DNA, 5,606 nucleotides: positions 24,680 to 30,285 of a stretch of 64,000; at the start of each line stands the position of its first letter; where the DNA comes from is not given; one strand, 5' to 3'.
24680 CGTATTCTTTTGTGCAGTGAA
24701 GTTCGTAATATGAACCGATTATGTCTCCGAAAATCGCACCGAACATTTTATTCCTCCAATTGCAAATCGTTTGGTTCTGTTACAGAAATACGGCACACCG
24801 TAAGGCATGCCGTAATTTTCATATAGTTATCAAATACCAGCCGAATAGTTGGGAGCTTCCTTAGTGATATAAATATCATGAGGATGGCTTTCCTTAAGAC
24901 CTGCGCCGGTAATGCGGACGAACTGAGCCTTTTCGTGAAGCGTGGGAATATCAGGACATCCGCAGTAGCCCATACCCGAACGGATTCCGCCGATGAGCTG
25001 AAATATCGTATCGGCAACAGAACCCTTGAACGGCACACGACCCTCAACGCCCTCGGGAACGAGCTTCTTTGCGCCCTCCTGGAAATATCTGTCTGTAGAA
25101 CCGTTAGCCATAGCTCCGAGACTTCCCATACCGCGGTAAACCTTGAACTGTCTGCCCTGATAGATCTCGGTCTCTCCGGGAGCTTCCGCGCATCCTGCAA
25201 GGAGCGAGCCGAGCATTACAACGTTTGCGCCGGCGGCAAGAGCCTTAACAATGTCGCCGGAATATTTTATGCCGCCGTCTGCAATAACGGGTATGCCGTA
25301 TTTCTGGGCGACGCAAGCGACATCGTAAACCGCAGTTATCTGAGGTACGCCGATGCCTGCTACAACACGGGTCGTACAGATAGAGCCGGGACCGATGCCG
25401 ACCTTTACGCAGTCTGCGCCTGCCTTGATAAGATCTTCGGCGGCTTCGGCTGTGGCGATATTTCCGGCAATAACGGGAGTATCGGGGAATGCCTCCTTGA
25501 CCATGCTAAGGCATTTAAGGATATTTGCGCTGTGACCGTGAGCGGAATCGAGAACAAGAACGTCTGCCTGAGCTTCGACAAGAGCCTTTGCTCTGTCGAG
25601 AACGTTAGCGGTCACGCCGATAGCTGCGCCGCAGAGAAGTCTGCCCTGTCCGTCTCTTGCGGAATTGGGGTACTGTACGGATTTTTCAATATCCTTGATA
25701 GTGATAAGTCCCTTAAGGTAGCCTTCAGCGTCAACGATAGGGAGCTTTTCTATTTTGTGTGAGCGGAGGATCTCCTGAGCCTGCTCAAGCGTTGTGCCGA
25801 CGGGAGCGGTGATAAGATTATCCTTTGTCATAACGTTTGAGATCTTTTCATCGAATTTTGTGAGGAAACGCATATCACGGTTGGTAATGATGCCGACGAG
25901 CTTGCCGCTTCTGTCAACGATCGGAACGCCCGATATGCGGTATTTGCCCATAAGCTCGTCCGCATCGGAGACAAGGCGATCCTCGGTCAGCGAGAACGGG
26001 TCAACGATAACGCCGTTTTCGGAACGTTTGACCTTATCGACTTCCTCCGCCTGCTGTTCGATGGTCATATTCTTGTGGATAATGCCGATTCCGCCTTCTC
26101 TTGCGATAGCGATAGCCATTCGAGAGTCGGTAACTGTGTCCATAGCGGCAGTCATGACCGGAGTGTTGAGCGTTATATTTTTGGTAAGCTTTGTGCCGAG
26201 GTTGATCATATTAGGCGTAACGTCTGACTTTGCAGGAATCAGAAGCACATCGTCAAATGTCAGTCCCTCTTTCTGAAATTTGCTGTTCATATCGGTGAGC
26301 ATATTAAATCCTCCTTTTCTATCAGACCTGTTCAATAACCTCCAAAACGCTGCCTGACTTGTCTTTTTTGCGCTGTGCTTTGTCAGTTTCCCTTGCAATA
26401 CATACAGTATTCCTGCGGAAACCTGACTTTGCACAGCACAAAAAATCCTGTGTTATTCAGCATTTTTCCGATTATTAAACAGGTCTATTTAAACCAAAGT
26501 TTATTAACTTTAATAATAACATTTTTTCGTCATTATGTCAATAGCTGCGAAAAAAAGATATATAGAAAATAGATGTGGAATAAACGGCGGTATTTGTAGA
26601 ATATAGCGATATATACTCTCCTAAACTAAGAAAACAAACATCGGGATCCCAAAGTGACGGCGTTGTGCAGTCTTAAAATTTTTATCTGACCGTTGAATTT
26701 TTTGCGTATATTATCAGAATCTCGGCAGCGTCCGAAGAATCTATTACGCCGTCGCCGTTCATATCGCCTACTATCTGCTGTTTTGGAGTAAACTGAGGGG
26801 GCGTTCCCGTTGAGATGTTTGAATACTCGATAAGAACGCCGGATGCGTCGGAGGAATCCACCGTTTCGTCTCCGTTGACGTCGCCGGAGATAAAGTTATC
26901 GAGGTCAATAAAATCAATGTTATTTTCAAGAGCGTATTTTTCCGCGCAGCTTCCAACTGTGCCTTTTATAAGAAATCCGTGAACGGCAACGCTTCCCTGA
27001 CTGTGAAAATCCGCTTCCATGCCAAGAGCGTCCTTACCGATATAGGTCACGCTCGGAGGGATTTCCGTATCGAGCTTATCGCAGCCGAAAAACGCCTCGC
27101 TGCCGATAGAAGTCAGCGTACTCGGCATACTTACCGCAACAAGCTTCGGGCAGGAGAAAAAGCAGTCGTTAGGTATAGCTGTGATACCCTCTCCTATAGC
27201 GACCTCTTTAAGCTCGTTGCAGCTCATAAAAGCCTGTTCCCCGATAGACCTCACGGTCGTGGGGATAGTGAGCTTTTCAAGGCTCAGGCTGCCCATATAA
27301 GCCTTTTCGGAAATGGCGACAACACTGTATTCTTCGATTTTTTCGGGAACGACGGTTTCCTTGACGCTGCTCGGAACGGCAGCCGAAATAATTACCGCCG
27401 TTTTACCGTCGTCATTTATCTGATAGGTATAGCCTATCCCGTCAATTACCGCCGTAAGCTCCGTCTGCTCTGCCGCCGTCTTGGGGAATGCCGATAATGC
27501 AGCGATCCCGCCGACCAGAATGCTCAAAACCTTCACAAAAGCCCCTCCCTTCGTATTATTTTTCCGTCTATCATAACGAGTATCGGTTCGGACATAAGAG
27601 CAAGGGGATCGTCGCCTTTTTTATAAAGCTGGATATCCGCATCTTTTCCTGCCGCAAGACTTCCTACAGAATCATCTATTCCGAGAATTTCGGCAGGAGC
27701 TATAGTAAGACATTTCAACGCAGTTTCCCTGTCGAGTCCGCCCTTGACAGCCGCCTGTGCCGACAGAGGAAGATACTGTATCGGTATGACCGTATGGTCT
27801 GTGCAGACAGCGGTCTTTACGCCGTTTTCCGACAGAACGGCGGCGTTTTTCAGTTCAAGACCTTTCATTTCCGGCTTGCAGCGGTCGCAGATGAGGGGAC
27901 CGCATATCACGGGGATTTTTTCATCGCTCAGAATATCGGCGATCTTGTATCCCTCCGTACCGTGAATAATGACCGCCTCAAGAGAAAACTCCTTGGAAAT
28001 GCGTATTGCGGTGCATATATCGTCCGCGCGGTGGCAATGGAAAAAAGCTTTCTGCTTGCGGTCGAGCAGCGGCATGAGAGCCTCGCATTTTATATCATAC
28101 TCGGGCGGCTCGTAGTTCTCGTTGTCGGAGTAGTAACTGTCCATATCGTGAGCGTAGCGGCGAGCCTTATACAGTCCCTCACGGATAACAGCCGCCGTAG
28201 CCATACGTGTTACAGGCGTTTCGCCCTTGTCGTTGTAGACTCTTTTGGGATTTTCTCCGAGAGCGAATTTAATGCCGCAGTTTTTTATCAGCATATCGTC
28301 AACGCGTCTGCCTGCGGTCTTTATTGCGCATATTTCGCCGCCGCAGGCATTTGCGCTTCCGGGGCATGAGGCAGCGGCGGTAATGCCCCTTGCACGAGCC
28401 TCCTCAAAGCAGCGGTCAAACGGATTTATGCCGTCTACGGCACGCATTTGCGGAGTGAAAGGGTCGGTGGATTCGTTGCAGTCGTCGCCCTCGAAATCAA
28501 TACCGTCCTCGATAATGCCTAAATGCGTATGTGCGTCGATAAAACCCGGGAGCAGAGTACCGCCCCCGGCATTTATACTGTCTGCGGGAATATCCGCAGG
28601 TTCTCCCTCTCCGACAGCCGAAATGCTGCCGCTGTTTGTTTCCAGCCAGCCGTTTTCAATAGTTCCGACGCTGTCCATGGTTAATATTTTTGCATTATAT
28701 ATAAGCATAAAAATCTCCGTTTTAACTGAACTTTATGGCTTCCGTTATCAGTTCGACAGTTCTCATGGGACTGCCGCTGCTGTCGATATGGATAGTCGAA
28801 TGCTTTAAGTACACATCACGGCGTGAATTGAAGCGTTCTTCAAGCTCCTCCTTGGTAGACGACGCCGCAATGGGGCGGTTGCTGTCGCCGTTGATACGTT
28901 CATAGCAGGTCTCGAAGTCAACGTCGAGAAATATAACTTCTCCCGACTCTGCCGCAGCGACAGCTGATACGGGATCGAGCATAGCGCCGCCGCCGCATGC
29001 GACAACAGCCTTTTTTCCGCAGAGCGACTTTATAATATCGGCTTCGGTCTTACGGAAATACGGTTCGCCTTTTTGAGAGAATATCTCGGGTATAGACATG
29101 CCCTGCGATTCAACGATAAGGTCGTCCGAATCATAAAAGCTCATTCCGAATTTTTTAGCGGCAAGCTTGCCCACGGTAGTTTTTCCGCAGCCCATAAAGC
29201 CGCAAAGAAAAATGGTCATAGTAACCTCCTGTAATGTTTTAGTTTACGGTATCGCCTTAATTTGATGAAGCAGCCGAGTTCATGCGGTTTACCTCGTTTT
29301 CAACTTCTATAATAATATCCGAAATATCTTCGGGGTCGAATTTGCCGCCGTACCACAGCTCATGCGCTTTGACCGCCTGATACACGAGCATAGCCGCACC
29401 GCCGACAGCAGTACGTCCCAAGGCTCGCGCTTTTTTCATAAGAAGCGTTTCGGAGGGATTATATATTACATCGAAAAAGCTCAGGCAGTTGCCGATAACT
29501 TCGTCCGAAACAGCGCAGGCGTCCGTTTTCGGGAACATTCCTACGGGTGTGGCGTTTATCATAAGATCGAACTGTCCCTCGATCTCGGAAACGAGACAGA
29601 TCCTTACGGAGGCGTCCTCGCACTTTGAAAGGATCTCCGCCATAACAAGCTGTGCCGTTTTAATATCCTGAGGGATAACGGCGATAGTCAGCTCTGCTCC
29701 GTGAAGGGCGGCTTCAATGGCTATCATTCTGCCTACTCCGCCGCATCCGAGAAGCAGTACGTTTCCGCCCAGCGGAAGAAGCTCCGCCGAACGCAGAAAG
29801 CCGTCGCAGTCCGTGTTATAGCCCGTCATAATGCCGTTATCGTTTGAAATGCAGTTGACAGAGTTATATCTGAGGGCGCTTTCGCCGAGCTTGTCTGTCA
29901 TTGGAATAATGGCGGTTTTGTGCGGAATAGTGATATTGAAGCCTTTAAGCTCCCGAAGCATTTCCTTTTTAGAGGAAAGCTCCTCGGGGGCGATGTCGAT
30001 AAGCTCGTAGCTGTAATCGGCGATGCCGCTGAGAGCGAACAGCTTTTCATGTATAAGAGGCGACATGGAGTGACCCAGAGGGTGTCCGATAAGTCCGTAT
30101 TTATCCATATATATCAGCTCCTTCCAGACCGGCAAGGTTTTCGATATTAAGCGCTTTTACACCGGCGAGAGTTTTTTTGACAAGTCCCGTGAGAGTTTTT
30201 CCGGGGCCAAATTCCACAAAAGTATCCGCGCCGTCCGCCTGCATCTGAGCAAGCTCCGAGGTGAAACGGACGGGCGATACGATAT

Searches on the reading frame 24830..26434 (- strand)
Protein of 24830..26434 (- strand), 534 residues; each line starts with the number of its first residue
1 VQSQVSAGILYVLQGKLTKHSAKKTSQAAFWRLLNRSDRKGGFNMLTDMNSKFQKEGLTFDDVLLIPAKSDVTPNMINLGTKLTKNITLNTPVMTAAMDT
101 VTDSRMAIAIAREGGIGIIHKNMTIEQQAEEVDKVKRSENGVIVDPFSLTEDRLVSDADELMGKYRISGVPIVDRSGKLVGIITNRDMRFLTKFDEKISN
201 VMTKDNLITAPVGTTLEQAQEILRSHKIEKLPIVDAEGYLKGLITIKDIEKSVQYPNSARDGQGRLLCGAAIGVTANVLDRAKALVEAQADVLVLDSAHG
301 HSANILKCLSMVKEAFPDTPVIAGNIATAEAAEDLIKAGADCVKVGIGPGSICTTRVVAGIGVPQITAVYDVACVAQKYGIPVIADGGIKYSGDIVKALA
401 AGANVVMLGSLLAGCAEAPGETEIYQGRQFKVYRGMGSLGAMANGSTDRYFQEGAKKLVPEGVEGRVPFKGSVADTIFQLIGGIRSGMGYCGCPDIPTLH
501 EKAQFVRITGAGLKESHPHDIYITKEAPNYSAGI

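Call 47: search_protein_families(library=pfam, proteins=[window:24830-26434:-], max_evalue=0.001)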
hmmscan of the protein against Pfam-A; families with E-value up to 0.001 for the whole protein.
window:24830-26434:- (534 aa): 6 families
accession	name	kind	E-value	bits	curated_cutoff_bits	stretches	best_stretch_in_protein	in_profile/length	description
PF00478.31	IMPDH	-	8.2e-167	554.9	25.6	1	57-519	1-345/345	IMP dehydrogenase / GMP reductase domain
PF00571.33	CBS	-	7.9e-22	77.8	24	2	198-251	1-53/57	CBS domain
PF03060.21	NMO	-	3.3e-10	40.3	28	1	322-419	139-232/331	Nitronate monooxygenase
PF01070.24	FMN_dh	-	1.1e-08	35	24.9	1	319-418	219-311/350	FMN-dependent dehydrogenase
PF00977.27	His_biosynth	-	8.6e-06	25.8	23.6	0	372-411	65-104/228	Histidine biosynthesis protein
PF02310.24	B12-binding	-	0.00041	20.6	32.1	1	272-348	34-113/121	B12 binding domain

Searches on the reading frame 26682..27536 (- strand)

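Call 47: search_protein_families(library=pfam, proteins=[window:26682-27536:-], max_evalue=0.001)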
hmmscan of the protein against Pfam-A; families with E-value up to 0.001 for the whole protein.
window:26682-27536:- (284 aa): 2 families
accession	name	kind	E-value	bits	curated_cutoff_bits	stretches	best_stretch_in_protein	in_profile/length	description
PF13306.12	LRR_5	-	5e-23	81.8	27.7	1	75-170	3-97/127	BspA type Leucine rich repeat region (6 copies)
PF00404.24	Dockerin_1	-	3.1e-10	40.5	22.9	1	218-272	2-51/57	Dockerin type I domain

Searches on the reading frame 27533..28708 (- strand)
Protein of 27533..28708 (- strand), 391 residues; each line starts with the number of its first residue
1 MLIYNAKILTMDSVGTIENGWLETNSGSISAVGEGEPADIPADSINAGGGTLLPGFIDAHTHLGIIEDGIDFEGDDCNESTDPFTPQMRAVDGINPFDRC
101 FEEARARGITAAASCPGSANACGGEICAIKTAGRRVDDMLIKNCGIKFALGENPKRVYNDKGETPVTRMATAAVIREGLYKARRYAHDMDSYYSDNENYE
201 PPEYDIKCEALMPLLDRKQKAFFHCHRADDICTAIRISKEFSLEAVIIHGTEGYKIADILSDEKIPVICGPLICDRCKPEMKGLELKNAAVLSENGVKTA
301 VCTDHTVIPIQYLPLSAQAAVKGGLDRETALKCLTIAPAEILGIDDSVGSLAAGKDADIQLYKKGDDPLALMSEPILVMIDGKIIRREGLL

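Call 47: search_protein_families(library=pfam, proteins=[window:27533-28708:-], max_evalue=0.001)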
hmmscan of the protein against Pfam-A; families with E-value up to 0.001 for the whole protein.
window:27533-28708:- (391 aa): 2 families
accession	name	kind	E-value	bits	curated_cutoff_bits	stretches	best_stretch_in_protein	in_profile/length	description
PF01979.26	Amidohydro_1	-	2.4e-17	63.6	25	1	288-384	234-344/345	Amidohydrolase family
PF07969.17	Amidohydro_3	-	2.1e-14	54.3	29.7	2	322-385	404-471/472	Amidohydrolase family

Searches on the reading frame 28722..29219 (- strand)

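Call 47: search_protein_families(library=pfam, proteins=[window:28722-29219:-], max_evalue=0.001)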
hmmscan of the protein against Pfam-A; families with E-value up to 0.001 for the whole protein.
window:28722-29219:- (165 aa): 4 families
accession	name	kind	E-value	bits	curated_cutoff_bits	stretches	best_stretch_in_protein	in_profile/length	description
PF01202.28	SKI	-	7.8e-44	150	22.1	1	9-162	1-158/159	Shikimate kinase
PF13238.12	AAA_18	-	3.2e-08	34.5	29.4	1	3-116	1-115/128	AAA domain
PF13189.12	Cytidylate_kin2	-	2e-05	25.3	28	0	9-35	8-33/176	Cytidylate kinase-like family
PF01712.25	dNK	-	0.00064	20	27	0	7-29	5-27/203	Deoxynucleoside kinase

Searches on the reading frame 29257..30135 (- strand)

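Call 49: search_protein_families(library=pfam, proteins=[window:29257-30135:-], max_evalue=0.0001)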
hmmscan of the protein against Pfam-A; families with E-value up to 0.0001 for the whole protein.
window:29257-30135:- (292 aa): 1 family
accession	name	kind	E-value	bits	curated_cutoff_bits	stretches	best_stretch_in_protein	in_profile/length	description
PF08501.16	Shikimate_dh_N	-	7.9e-22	77.7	27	1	15-96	1-83/83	Shikimate dehydrogenase substrate binding domain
